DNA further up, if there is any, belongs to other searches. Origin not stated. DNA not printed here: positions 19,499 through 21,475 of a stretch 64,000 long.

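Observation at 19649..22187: SdhA/SdhB-like pair with atypical features: about 95-aa N-terminal extension on the flavoprotein and a CX2CX2CX3CP third cluster motif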

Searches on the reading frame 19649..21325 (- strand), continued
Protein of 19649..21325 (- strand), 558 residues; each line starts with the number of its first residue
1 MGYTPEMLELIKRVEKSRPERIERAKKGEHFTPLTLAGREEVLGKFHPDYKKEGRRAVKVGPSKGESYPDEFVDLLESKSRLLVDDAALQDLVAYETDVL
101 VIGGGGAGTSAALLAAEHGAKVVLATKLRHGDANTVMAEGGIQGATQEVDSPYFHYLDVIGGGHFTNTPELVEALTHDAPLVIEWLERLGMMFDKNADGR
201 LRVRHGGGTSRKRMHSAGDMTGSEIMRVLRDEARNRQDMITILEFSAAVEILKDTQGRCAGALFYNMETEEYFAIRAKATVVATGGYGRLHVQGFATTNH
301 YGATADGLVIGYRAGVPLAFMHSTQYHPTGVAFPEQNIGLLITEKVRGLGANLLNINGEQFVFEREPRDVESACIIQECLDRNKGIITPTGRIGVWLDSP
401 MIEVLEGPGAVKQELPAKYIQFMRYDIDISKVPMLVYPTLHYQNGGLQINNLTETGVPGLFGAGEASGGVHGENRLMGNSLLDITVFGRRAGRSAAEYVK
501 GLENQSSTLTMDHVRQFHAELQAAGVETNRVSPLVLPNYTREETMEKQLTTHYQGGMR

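Call 45: find_related_loci(query=A1, collection=genome_contigs, flank=10000)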
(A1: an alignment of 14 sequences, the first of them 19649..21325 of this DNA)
Query A1 (558 aa) in genome_contigs; peptide patterns used: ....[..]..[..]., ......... (x = any residue, [..] = any of these).
600 stretches matched a pattern (row limit reached: there are more); 599 encode a relative of the query (tblastn E <= 1e-3); the best 80 are kept; 80 distinct loci.
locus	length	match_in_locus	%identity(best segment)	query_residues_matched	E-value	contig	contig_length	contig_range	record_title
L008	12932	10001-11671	74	1-557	0e+0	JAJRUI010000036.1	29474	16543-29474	MAG: Deferrisomatales bacterium isolate Dive96_bin10.171 k141_1350272, whole genome shotgun sequence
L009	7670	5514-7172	65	1-550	0e+0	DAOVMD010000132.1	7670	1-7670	MAG TPA_asm: Candidatus Mcinerneyibacteriota bacterium isolate CSMAG_1462 CSMAG_1462_k141_1338923_length_7670_cov_17.000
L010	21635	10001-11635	66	2-548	0e+0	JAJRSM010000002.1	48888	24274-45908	MAG: Deltaproteobacteria bacterium isolate Dive100_bin4.97 k141_20532, whole genome shotgun sequence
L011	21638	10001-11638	65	2-549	0e+0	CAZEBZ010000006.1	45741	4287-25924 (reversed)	MAG TPA_asm: uncultured Thermodesulfobacteriota bacterium isolate SRP216583_co1_91 genome assembly, contig: NODE_445_len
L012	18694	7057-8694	65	2-549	0e+0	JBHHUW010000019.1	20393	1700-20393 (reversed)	MAG: Thermodesulfobacteriota bacterium isolate S.5.sp1_bin.25 NODE_712_length_20393_cov_9.875160, whole genome shotgun s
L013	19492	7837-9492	66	1-554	0e+0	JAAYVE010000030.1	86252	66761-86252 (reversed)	MAG: Deltaproteobacteria bacterium isolate AS27yjCOA_29 80479_AS27, whole genome shotgun sequence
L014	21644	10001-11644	65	1-550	0e+0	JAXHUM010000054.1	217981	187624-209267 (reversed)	MAG: Thermodesulfobacteriota bacterium isolate MAG51_tar_biofilm MAG51_54, whole genome shotgun sequence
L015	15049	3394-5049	64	1-554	0e+0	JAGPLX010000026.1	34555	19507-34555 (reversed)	MAG: Syntrophobacteraceae bacterium isolate Gw_SlDig_bin_70 Gw_SlDig_1812_length_34555_cov_14.862031, whole genome shotg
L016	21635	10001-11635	66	2-548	0e+0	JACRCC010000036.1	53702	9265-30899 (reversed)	MAG: Deltaproteobacteria bacterium isolate NC_groundwater_1636_Pr3_B-0.1um_54_17 SR-2_scaffold_141_1105133, whole genome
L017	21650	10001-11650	65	2-551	0e+0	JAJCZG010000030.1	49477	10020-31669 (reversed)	MAG: Deltaproteobacteria bacterium isolate OFTM298 OFTM298_29, whole genome shotgun sequence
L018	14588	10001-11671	64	1-558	0e+0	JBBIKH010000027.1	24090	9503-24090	MAG: bacterium isolate BR1F70218_bin_181 NODE_2378_length_24090_cov_3.901435, whole genome shotgun sequence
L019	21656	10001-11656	64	1-554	0e+0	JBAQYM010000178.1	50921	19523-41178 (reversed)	MAG: Syntrophobacteraceae bacterium isolate MFD12011_ilm_asm_bin22 k127_107843, whole genome shotgun sequence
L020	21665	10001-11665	65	2-558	0e+0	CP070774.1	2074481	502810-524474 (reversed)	MAG: Syntrophobacterales bacterium isolate bin204 chromosome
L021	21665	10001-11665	65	1-558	0e+0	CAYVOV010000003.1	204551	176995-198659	MAG TPA_asm: uncultured Dehalococcoidales bacterium isolate binchicken_co178_22 genome assembly, contig: NODE_112_length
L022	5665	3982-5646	64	2-558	0e+0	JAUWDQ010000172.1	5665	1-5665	MAG: Pseudomonadota bacterium isolate CSMAG_2168 CSMAG_2168_k141_1139517_length_5665_cov_30.0000, whole genome shotgun s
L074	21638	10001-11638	55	3-549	0e+0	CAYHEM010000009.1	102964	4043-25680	MAG TPA_asm: uncultured Gallionella sp. isolate ERP119702_co1_195 genome assembly, contig: NODE_110_length_102964_cov_40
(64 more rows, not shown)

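Call 48: predict_structure(protein=P0243)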
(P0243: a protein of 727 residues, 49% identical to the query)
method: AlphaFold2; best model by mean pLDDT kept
length: 727 residues; sequences in the alignment: 1
mean_pLDDT: 33.1   pTM: 0.21
mean pLDDT of the five models: 33.1, 27.6, 25.2, 24.7, 24.5
residues with pLDDT >= 90: 0; 70-90: 0; 50-70: 14; < 50: 713
segments of 3 or more residues with pLDDT < 50: 1-17, 22-24, 30-386, 391-394, 396-708, 714-727
pLDDT, mean of each block of 10 residues (from residue 1): 38 46 50 37 33 37 33 28 27 31 33 29 30 31 33 33 38 38 39 34 36 34 31 36 31 29 32 30 25 28 28 29 27 26 32 33 42 44 47 45 32 36 37 32 32 34 34 24 23 26 28 27 24 26 33 26 27 29 31 32 34 37 36 32 34 35 30 32 27 32 47 45 39
secondary structure, 60 per line:
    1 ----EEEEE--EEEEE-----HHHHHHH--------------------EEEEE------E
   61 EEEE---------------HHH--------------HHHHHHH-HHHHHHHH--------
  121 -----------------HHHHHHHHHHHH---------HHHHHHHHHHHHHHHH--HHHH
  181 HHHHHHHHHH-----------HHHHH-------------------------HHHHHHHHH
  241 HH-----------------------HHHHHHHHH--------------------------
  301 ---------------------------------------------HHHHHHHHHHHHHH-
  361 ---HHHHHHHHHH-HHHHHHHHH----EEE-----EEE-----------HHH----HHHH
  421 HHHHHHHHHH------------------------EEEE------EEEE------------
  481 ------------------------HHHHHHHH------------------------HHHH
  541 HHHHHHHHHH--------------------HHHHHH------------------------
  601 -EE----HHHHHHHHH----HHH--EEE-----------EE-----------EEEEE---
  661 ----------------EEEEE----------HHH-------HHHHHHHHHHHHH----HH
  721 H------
elements in order (helices of 4 or more, strands of 3 or more residues): E5-9 E12-16 H22-28 E49-53 E60-64 H97-103 H105-112 H138-149 H159-174 H177-190 H202-206 H232-242 H266-274 H346-359 H364-373 H375-383 E388-390 E396-398 H417-430 E455-458 E465-468 H505-512 H537-550 H571-576 H608-616 E626-628 E653-657 E677-681 H702-714

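Call 56: find_homologous_proteins(query=P0243, max_evalue=1e-20)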
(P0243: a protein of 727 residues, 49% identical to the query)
Query P0243 (727 aa): 1096 proteins with E <= 1e-20 among 8000 candidates; the best 120 are listed.
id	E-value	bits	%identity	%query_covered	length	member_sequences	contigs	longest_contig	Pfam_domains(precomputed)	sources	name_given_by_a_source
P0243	0.0e+0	1671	100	100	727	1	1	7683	PF01266.31,PF00890.31,PF07992.21,PF03486.21,PF12838.13,PF13183.12,PF13187.12,PF12831.14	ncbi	-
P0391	0.0e+0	1072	66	100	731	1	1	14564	PF01266.31,PF00890.31,PF00111.33,PF07992.21,PF03486.21,PF12838.13,PF25160.2,PF13237.12,PF13183.12,PF13187.12,PF12831.14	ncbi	-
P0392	0.0e+0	1047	65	100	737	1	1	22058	PF00111.33,PF07992.21,PF03486.21,PF13484.12,PF12838.13,PF13534.12,PF01134.29,PF12831.14,PF01266.31,PF00890.31,PF00037.33,PF13237.12,PF13183.12,PF13187.12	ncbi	-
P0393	0.0e+0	1025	64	100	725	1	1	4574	PF00111.33,PF07992.21,PF03486.21,PF12838.13,PF13534.12,PF01134.29,PF12831.14,PF01266.31,PF00890.31,PF25160.2,PF13237.12,PF13183.12,PF13187.12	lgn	-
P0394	0.0e+0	1016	65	97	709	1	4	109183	PF07992.21,PF03486.21,PF12838.13,PF13534.12,PF01134.29,PF01494.26,PF12831.14,PF01266.31,PF00890.31,PF00037.33,PF13738.13,PF13237.12,PF13183.12,PF13187.12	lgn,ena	-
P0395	3.7e-196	672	58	73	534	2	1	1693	PF01266.31,PF00890.31,PF07992.21,PF13738.13,PF03486.21,PF12831.14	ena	-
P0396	3.9e-195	668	57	72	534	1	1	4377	PF01266.31,PF00890.31,PF07992.21,PF13738.13,PF03486.21,PF12831.14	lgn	-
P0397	1.0e-193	663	58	71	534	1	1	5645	PF01266.31,PF00890.31,PF07992.21,PF03486.21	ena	-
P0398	1.5e-193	663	58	69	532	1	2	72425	PF01266.31,PF00890.31,PF07992.21,PF03486.21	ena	-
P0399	3.2e-193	662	59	69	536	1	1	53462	PF01266.31,PF00890.31,PF07992.21,PF03486.21,PF12831.14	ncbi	-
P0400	1.1e-192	660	59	69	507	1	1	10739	PF01266.31,PF00890.31,PF07992.21,PF03486.21,PF01134.29,PF12831.14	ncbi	-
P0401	1.3e-192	660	59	70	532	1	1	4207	PF01266.31,PF00890.31,PF07992.21,PF03486.21,PF01134.29,PF12831.14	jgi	-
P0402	1.8e-192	659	59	69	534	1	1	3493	PF01266.31,PF00890.31,PF07992.21,PF03486.21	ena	-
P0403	2.0e-192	659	57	72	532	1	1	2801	PF01266.31,PF00890.31,PF07992.21,PF13738.13,PF03486.21,PF12831.14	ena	-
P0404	2.9e-192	659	59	70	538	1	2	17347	PF01266.31,PF00890.31,PF07992.21,PF03486.21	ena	-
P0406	5.9e-192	658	58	70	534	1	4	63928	PF01266.31,PF00890.31,PF07992.21,PF03486.21,PF01134.29,PF12831.14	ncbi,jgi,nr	ncbi:MAG: FAD-dependent oxidoreductase [Ruminococcaceae bacterium]|nr:FAD-dependent oxidoreductase [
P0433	3.8e-180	619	56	71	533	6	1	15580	PF01266.31,PF00890.31,PF07992.21,PF03486.21,PF12831.14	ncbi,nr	ncbi:MAG: FAD-binding protein [Clostridia bacterium]|nr:FAD-binding protein [Clostridia bacterium]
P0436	1.4e-177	610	57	69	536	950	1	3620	PF01266.31,PF00890.31,PF07992.21,PF03486.21,PF12831.14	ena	-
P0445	1.2e-174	600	56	69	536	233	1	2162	PF01266.31,PF00890.31,PF07992.21,PF03486.21,PF12831.14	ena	-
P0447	4.3e-174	599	56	69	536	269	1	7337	PF01266.31,PF00890.31,PF07992.21,PF03486.21,PF12831.14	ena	-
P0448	4.5e-174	599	57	68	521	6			PF01266.31,PF00890.31,PF07992.21,PF03486.21,PF12831.14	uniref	uniref:FAD-dependent oxidoreductase n=1 Tax=Megasphaera sp. TaxID=2023260 RepID=UPI004024BB6B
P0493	4.7e-158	546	51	69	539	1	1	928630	PF01266.31,PF00890.31,PF07992.21,PF12831.14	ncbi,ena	-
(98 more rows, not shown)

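Call 68: predict_structure(alignment_id=A5)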
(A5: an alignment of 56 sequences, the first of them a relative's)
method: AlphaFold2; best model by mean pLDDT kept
length: 727 residues; sequences in the alignment: 56
mean_pLDDT: 82.2   pTM: 0.70
mean pLDDT of the five models: 82.2, 82.0, 80.4, 80.0, 74.9
residues with pLDDT >= 90: 295; 70-90: 273; 50-70: 138; < 50: 21
segments of 3 or more residues with pLDDT < 50: 36-38, 200-208, 404-406
pLDDT, mean of each block of 10 residues (from residue 1): 87 94 91 58 70 85 90 88 76 85 93 91 91 90 88 89 91 82 69 65 44 58 74 89 80 95 90 91 95 95 95 98 77 56 70 61 79 84 82 73 50 66 92 96 97 97 96 86 65 67 95 77 59 71 86 85 85 89 81 90 83 85 85 72 96 92 66 72 97 97 96 89 81
secondary structure, 60 per line:
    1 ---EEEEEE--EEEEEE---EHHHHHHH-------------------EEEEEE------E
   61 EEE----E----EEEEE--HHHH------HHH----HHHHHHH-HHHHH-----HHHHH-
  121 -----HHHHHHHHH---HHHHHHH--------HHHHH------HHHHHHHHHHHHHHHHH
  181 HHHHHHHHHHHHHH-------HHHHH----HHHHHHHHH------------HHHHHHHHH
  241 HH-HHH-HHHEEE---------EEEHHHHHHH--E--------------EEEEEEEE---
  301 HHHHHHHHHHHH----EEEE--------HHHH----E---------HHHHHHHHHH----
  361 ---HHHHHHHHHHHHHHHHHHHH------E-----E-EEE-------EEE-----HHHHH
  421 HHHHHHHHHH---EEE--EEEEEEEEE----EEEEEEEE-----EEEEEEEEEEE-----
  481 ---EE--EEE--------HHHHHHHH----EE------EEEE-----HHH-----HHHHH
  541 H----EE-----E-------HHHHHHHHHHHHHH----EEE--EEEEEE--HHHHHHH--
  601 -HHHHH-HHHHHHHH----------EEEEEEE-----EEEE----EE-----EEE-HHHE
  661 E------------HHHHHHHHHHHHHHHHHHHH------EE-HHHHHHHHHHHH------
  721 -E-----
elements in order (helices of 4 or more, strands of 3 or more residues): E4-9 E12-17 H22-28 E48-53 E60-63 E73-77 H80-83 H97-103 H105-109 H115-119 H126-134 H138-144 H153-157 H164-194 H202-206 H211-219 H232-242 E251-253 E263-265 H266-272 E290-297 H301-312 E317-320 H329-332 H347-356 H364-383 E398-400 E408-410 H416-430 E434-436 E439-447 E452-459 E465-475 E488-490 H499-506 E519-522 H536-541 H561-574 E579-581 E584-589 H592-598 H602-606 H608-615 E626-632 E638-641 E653-655 H674-693 H703-714

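Call 73: fold_search(model_id=the predicted structure, library=pdb)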
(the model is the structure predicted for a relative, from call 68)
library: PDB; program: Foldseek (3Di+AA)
matches with E <= 10: 1973; with E <= 0.001: 1127
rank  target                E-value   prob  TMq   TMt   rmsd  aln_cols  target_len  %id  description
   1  1kf6_A                9.6e-29  1.00  0.52  0.65   4.2       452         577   30  E. coli Quinol-Fumarate Reductase with Bound Inhibitor HQNO (released 2002-03-13)
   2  7d6x_A                6.4e-28  1.00  0.49  0.60   4.6       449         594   36  Mycobacterium smegmatis Sdh1 complex in the apo form (released 2021-04-07)
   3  7d6v_A                7.1e-28  1.00  0.49  0.59   4.7       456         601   36  Mycobacterium smegmatis Sdh1 in complex with UQ1 (released 2021-04-07)
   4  5vpn_A                8.3e-28  1.00  0.50  0.63   4.4       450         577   31  E. coli Quinol fumarate reductase FrdA E245Q mutation (released 2017-06-21)
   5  5vpn_E                1.1e-27  1.00  0.50  0.61   4.5       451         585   30  E. coli Quinol fumarate reductase FrdA E245Q mutation (released 2017-06-21)
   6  1e39                  1.4e-27  1.00  0.45  0.57   7.6       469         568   29  Flavocytochrome C3 from Shewanella frigidimarina histidine 365 mutated to alanine (released 2000-09-18)
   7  6vax_A                2.5e-27  1.00  0.50  0.59   5.0       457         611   29  Crystal structure of human SDHA-SDHAF2 assembly intermediate (released 2020-08-26)
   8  1m64_A                2.6e-27  1.00  0.45  0.57   7.6       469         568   28  Crystal structure of Q363F mutant flavocytochrome c3 (released 2002-11-06)
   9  1ksu_A                3.6e-27  1.00  0.45  0.57   7.5       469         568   29  Crystal Structure of His505Tyr Mutant Flavocytochrome c3 from Shewanella frigidimarina (released 2002-08-14)
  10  1q9i                  4.2e-27  1.00  0.45  0.57   7.6       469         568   29  The A251C:S430C double mutant of flavocytochrome c3 from Shewanella frigidimarina (released 2004-05-04)
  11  8b6g_CA               4.4e-27  1.00  0.50  0.60   4.1       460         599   29  Cryo-EM structure of succinate dehydrogenase complex (complex-II) in respiratory supercomplex of Tetrahymena thermoph (released 2023-03-29)
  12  1kss                  4.9e-27  1.00  0.45  0.57   7.6       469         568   28  Crystal Structure of His505Ala Mutant Flavocytochrome c3 from Shewanella frigidimarina (released 2002-08-14)
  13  1d4c_A                8.8e-27  1.00  0.45  0.57  13.9       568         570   26  CRYSTAL STRUCTURE OF THE UNCOMPLEXED FORM OF THE FLAVOCYTOCHROME C FUMARATE REDUCTASE OF SHEWANELLA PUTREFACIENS STRAI (released 1999-12-01)
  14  1qjd                  1.1e-26  1.00  0.46  0.58   7.5       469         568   28  Flavocytochrome C3 from Shewanella frigidimarina (released 1999-11-21)
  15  2b7r                  1.1e-26  1.00  0.46  0.58   7.6       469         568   28  Structure of E378D mutant flavocytochrome c3 (released 2006-05-23)
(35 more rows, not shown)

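Call 83: search_protein_families(library=pfam, proteins=[L074:11732-12265:+, L074:13898-15130:+, L074:15127-16371:+, L074:16383-16952:+, L074:19355-20386:+, L074:20184-21431:+], max_evalue=0.00001)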
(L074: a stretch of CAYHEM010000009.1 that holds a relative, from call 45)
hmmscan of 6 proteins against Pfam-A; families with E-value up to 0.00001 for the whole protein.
L074:11732-12265:+ (177 aa): 0 families

L074:13898-15130:+ (410 aa): 3 families
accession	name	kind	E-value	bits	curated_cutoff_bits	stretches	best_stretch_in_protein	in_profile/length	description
PF01855.24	POR_N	-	1.8e-66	224.7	27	1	48-276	1-222/231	Pyruvate flavodoxin/ferredoxin oxidoreductase, thiamine diP-bdg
PF17147.9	PFOR_II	-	1.3e-20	74.1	27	1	307-399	1-100/102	Pyruvate:ferredoxin oxidoreductase core domain II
PF02780.25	Transketolase_C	-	2.4e-09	37.6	25.9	1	305-368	8-71/124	Transketolase, C-terminal domain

L074:15127-16371:+ (414 aa): 1 family
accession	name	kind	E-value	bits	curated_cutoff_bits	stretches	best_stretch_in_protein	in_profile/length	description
PF02775.26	TPP_enzyme_C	-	3.2e-30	105.3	21.9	1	67-207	19-151/151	Thiamine pyrophosphate enzyme, C-terminal TPP binding domain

L074:16383-16952:+ (189 aa): 1 family
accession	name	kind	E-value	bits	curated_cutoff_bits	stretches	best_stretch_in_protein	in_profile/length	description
PF01558.24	POR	-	1e-29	104.4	27.4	1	12-174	1-173/173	Pyruvate ferredoxin/flavodoxin oxidoreductase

L074:19355-20386:+ (343 aa): 4 families
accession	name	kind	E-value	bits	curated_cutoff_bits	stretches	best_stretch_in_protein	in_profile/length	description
PF12797.12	Fer4_2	-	3.2e-08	33.4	24.5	0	214-229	6-21/22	4Fe-4S binding domain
PF13183.11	Fer4_8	-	1.2e-06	29.3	27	1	216-299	3-68/68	4Fe-4S dicluster domain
PF13534.11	Fer4_17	-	1.5e-06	29.1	22.2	0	217-299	1-60/61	4Fe-4S dicluster domain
PF12838.12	Fer4_7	-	1.9e-06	28.7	27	0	217-299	1-52/52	4Fe-4S dicluster domain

L074:20184-21431:+ (415 aa): 10 families
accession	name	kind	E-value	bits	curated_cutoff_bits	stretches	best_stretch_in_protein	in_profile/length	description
PF17179.9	Fer4_22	-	2.3e-33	115.3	27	1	306-401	2-95/95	4Fe-4S dicluster domain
PF13237.11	Fer4_10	-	9.8e-08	32.3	25.5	0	386-399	8-21/53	4Fe-4S dicluster domain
PF13534.11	Fer4_17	-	2.7e-07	31.5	22.2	0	305-402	1-61/61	4Fe-4S dicluster domain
PF00037.32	Fer4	-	3.1e-07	30.4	21.1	0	387-400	8-21/24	4Fe-4S binding domain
PF13746.11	Fer4_18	-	7.7e-07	29.7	27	0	361-404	35-78/114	4Fe-4S dicluster domain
PF13183.11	Fer4_8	-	8.5e-07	29.9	27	1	303-401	2-68/68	4Fe-4S dicluster domain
PF14697.11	Fer4_21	-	1e-06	29.2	35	0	384-401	38-54/59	4Fe-4S dicluster domain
PF13187.11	Fer4_9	-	2.9e-06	27.7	27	0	305-400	1-50/52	4Fe-4S dicluster domain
PF12797.12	Fer4_2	-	3.9e-06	26.9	24.5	0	304-318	8-22/22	4Fe-4S binding domain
PF12838.12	Fer4_7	-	5.1e-06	27.3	27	0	306-401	2-52/52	4Fe-4S dicluster domain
